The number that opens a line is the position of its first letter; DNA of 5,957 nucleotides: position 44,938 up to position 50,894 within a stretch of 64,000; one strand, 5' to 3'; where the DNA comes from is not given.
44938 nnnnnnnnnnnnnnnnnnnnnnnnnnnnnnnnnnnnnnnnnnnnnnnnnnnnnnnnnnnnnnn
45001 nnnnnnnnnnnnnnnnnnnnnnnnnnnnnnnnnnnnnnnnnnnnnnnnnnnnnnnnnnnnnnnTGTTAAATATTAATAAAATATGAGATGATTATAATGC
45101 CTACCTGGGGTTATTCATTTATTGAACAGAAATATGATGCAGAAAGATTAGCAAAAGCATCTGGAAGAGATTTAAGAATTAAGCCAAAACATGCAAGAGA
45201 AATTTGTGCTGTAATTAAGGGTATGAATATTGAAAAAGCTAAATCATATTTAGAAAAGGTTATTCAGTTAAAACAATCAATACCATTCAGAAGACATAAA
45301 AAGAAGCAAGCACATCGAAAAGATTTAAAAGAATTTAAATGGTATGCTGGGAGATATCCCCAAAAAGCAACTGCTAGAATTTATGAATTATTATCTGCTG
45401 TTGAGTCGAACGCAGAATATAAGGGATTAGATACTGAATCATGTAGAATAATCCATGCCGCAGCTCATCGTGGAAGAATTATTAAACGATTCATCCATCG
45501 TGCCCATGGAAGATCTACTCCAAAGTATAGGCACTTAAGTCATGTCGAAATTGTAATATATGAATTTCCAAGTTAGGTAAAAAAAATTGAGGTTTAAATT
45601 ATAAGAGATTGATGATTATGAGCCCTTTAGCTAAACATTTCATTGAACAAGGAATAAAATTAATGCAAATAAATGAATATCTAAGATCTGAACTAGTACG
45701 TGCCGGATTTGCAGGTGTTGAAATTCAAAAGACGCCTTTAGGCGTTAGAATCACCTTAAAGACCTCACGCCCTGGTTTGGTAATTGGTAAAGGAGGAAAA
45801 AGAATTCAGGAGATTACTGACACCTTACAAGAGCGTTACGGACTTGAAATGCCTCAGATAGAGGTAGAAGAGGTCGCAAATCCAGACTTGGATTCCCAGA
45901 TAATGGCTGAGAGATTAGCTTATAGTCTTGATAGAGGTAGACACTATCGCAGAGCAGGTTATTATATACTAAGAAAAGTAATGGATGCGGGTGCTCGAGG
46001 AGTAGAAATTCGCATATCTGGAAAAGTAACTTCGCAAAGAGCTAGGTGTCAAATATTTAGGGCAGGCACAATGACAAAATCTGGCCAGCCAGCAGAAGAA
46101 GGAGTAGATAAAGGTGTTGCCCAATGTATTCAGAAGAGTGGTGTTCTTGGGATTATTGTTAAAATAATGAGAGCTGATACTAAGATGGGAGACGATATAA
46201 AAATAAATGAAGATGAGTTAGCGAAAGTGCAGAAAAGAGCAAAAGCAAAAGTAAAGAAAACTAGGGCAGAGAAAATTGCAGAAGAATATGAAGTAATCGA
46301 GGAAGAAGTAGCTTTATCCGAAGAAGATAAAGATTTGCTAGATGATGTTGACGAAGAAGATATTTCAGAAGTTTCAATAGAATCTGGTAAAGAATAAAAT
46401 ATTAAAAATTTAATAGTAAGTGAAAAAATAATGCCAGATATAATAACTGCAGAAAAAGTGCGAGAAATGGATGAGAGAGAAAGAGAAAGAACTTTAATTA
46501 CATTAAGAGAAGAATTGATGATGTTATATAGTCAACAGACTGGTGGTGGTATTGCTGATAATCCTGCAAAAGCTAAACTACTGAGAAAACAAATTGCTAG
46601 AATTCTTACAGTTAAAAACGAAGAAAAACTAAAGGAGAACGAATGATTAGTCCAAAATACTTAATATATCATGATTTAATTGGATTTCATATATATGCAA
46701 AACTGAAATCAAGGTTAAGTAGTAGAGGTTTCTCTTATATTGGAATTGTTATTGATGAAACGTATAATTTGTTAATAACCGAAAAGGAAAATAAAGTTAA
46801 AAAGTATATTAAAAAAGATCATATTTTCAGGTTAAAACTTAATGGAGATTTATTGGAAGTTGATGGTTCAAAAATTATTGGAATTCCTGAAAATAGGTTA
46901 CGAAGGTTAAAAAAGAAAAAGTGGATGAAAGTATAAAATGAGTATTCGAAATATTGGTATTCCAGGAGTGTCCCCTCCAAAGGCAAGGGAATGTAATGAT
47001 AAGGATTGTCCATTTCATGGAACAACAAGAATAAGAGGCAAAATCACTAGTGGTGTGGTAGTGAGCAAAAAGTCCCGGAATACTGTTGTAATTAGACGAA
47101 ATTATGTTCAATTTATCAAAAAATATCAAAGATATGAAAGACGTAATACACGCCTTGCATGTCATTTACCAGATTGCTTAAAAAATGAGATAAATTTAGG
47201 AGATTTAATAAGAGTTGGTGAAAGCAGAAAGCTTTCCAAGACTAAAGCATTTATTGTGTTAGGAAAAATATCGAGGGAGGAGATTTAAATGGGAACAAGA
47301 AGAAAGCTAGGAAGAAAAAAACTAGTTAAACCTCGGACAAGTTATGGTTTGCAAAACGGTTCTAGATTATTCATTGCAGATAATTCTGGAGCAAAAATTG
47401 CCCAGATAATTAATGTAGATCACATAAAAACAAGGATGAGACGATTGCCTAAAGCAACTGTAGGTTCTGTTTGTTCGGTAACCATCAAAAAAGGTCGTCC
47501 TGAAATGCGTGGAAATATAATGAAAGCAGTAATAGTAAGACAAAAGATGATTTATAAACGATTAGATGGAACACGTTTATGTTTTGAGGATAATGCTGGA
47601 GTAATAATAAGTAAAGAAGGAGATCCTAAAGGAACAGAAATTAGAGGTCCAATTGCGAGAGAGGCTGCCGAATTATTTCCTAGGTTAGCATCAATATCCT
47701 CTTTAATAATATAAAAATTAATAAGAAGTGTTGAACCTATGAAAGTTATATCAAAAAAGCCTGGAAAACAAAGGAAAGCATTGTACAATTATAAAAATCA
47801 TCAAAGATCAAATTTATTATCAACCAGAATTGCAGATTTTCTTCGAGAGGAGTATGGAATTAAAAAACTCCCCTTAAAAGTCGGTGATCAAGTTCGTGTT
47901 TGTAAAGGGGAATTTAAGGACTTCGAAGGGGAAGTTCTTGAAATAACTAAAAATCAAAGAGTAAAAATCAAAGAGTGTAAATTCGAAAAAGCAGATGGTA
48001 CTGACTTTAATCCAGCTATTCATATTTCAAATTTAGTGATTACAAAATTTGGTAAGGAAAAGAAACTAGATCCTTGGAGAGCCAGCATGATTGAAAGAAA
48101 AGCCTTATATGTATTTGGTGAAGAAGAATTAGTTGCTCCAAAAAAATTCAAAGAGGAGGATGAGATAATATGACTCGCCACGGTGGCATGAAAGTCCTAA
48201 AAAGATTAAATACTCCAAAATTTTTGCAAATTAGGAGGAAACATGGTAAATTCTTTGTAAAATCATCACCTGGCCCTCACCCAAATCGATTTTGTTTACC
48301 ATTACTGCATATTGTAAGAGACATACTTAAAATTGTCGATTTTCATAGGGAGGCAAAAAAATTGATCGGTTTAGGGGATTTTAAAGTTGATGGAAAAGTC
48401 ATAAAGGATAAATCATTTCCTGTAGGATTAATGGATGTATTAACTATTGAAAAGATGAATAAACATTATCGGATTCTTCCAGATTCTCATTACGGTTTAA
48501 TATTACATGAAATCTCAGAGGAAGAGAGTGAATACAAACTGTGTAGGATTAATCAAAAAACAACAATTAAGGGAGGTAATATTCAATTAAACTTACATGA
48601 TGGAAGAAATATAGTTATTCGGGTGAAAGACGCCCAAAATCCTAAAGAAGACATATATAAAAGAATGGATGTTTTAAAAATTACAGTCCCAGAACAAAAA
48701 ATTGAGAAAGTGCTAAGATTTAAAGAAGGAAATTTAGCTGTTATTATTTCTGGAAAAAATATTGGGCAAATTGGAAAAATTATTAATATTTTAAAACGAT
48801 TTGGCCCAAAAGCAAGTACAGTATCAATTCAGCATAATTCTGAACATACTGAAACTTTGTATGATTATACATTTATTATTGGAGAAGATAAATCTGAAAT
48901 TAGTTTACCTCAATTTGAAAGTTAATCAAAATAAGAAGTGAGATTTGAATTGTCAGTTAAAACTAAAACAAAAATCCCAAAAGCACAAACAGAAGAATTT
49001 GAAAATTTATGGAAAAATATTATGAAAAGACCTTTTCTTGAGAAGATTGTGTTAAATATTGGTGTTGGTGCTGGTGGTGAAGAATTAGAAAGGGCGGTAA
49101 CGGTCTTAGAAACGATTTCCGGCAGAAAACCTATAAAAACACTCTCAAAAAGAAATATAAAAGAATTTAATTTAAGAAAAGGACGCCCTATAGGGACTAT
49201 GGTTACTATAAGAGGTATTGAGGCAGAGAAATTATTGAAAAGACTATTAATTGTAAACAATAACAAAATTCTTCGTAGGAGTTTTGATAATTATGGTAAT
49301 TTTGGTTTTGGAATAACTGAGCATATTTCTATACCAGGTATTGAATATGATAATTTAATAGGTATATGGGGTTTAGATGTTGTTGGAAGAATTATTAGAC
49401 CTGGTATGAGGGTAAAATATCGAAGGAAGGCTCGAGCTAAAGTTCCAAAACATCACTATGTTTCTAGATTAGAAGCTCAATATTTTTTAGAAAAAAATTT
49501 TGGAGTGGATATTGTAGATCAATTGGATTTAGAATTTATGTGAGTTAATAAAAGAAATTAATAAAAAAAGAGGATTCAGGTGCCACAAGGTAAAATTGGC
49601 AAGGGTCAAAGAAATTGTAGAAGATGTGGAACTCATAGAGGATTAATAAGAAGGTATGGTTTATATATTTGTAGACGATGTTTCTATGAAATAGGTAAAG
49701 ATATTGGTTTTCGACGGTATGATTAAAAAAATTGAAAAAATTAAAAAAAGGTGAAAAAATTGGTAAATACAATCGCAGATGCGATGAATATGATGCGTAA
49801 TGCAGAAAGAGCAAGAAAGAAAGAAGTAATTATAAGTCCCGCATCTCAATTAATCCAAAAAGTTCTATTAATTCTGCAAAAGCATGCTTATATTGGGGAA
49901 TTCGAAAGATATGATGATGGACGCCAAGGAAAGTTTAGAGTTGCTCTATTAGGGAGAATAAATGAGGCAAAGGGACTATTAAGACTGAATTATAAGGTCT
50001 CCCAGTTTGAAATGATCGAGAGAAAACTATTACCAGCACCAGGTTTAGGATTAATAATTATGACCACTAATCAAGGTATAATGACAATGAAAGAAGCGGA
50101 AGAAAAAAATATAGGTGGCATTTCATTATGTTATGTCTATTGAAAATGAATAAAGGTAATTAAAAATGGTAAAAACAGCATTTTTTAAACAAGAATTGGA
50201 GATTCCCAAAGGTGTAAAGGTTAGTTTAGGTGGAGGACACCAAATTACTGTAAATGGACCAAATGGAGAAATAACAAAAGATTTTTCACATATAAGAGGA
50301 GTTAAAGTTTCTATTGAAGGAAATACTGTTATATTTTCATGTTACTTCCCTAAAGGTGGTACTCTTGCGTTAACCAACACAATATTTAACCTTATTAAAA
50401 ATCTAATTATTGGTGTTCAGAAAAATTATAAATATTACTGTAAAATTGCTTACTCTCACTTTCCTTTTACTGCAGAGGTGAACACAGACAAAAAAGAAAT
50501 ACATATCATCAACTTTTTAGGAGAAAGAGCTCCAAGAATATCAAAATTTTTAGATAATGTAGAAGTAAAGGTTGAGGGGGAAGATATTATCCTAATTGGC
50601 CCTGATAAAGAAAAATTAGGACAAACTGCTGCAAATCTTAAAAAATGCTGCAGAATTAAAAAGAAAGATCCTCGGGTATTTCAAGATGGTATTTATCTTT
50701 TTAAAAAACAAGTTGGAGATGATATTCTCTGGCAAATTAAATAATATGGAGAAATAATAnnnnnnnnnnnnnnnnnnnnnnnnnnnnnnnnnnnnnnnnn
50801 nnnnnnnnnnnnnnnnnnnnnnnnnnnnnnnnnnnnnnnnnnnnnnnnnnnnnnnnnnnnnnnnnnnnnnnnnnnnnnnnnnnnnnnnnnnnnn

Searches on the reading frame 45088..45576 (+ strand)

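Call 46: search_protein_families(library=pfam, proteins=[window:45088-45576:+], max_evalue=0.001)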
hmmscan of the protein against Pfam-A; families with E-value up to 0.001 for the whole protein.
window:45088-45576:+ (162 aa): 1 family
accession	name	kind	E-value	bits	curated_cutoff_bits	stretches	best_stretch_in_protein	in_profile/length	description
PF00237.24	Ribosomal_L22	-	7.7e-24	84.3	28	1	24-157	1-103/104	Ribosomal protein L22p/L17e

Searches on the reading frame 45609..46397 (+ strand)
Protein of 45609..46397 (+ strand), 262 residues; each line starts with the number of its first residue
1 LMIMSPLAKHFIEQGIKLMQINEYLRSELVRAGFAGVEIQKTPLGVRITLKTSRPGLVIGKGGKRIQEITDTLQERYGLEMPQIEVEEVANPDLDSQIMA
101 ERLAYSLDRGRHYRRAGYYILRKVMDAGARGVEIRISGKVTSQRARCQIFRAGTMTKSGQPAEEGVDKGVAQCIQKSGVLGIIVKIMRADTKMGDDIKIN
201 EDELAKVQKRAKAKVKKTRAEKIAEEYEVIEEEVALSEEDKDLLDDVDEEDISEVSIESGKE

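Call 45: search_protein_families(library=pfam, proteins=[window:45609-46397:+], max_evalue=0.001)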
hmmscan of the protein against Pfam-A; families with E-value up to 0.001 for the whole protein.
window:45609-46397:+ (262 aa): 2 families
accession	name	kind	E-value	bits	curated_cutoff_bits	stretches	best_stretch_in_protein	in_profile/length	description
PF00189.25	Ribosomal_S3_C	-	2.9e-20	73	34.1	1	103-186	1-83/83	Ribosomal protein S3, C-terminal domain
PF07650.23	KH_2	-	1.3e-16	60.6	22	1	21-93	2-77/78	KH domain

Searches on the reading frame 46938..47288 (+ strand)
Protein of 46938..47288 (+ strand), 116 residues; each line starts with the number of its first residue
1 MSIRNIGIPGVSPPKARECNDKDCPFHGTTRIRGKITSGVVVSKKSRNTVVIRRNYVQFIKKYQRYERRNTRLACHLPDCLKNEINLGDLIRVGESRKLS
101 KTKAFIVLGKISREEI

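Call 46: search_protein_families(library=pfam, proteins=[window:46938-47288:+], max_evalue=0.001)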
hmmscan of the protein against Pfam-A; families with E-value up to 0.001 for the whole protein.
window:46938-47288:+ (116 aa): 1 family
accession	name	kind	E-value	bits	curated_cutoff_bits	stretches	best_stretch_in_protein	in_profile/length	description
PF00366.26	Ribosomal_S17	-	4.4e-20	72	25.9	1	39-108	1-67/68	Ribosomal protein S17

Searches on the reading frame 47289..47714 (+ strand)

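Call 46: search_protein_families(library=pfam, proteins=[window:47289-47714:+], max_evalue=0.001)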
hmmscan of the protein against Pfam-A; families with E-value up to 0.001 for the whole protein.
window:47289-47714:+ (141 aa): 1 family
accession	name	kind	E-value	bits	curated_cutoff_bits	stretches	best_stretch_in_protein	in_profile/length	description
PF00238.24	Ribosomal_L14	-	4.4e-35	120.7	23.6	1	21-140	2-121/122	Ribosomal protein L14p/L23e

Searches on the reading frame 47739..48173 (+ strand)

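Call 46: search_protein_families(library=pfam, proteins=[window:47739-48173:+], max_evalue=0.001)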
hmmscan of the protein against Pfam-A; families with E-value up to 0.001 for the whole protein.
window:47739-48173:+ (144 aa): 4 families
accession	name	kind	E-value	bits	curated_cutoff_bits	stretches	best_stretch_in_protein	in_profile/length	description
PF16906.11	Ribosomal_L26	-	1.4e-19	70.8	28.8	1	5-121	1-82/82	Ribosomal proteins L26 eukaryotic, L24P archaeal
PF00467.35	KOW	-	5.8e-07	29.5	22.3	1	48-78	1-32/32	KOW motif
PF23284.2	KOW2_Spt5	-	0.00012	22.3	28.9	1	49-78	2-30/50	Transcription elongation factor SPT5, second KOW domain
PF23291.1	KOW4_SPT5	-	0.00063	20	27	0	45-72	8-35/55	Transcription elongation factor SPT5, fourth KOW domain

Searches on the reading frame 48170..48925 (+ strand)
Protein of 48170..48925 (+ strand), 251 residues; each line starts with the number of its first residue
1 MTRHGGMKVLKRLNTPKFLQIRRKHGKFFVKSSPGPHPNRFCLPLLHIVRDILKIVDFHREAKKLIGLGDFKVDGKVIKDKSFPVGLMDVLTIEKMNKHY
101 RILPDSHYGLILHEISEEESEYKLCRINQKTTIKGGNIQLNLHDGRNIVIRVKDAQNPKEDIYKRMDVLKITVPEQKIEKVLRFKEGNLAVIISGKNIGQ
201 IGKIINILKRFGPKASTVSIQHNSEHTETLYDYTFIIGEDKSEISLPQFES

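Call 45: search_protein_families(library=pfam, proteins=[window:48170-48925:+], max_evalue=0.001)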
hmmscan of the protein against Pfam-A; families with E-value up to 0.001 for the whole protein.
window:48170-48925:+ (251 aa): 3 families
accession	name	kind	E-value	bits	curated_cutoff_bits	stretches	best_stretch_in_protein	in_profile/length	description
PF00900.26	Ribosomal_S4e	-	4.2e-28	97.4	25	1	96-178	1-75/75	Ribosomal family S4e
PF08071.17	RS4NT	-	4.4e-09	36.6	27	1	5-39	2-36/37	RS4NT (NUC023) domain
PF01479.30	S4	-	1.1e-05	25.4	22.8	1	60-91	17-48/48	S4 domain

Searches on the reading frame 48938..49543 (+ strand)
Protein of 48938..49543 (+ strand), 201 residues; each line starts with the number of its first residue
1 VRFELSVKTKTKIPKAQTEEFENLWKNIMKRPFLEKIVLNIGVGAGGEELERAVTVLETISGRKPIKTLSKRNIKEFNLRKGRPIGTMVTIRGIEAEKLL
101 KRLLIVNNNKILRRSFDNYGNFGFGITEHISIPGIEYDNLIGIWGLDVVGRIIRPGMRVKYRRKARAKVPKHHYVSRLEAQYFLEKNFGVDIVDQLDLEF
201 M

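Call 46: search_protein_families(library=pfam, proteins=[window:48938-49543:+], max_evalue=0.001)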
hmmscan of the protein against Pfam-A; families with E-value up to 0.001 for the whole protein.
window:48938-49543:+ (201 aa): 2 families
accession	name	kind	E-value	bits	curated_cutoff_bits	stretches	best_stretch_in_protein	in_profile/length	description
PF00281.24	Ribosomal_L5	-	2.5e-18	66.6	34.9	1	27-80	1-57/57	Ribosomal protein L5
PF00673.26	Ribosomal_L5_C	-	1.9e-15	57.2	27.8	1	84-152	1-75/94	ribosomal L5P family C-terminus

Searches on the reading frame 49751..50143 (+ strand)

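Call 46: search_protein_families(library=pfam, proteins=[window:49751-50143:+], max_evalue=0.001)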
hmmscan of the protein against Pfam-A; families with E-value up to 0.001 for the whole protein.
window:49751-50143:+ (130 aa): 1 family
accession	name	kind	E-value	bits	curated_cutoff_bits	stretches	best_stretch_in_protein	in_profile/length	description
PF00410.24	Ribosomal_S8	-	3.7e-24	85.5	24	1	7-130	2-126/126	Ribosomal protein S8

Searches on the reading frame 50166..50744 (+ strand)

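Call 46: search_protein_families(library=pfam, proteins=[window:50166-50744:+], max_evalue=0.001)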
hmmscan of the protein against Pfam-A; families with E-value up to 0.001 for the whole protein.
window:50166-50744:+ (192 aa): 1 family
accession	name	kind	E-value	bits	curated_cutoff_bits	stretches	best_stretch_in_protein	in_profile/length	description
PF00347.28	Ribosomal_L6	-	2.6e-23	83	27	2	105-175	5-80/80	Ribosomal protein L6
